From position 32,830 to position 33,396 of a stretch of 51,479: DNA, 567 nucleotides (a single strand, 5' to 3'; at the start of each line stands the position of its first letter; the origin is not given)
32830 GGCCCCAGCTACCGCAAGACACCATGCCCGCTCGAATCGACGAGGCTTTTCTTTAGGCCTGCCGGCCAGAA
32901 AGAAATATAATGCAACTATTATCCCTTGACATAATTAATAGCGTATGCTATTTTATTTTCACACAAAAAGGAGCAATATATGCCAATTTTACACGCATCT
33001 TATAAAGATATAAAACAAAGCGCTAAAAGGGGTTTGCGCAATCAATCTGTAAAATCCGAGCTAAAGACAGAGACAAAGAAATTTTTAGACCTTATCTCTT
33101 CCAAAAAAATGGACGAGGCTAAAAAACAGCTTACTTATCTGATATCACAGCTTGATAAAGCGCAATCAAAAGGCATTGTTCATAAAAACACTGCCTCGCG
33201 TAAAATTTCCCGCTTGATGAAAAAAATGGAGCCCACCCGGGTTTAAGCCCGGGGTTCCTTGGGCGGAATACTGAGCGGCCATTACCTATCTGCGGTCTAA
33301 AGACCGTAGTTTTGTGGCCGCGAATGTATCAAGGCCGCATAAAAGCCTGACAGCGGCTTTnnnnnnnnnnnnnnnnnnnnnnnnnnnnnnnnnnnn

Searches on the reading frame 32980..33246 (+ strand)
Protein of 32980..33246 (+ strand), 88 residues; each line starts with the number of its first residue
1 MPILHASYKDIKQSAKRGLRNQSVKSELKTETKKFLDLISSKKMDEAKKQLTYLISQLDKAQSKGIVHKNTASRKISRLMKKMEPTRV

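Call 36: search_protein_families(library=pfam, proteins=[window:32980-33246:+], max_evalue=0.00001)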
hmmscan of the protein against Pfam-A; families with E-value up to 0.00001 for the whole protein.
window:32980-33246:+ (88 aa): 1 family
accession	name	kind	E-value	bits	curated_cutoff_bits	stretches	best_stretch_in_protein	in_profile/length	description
PF01649.23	Ribosomal_S20p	-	1.7e-23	83.5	29.5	1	8-83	7-82/83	Ribosomal protein S20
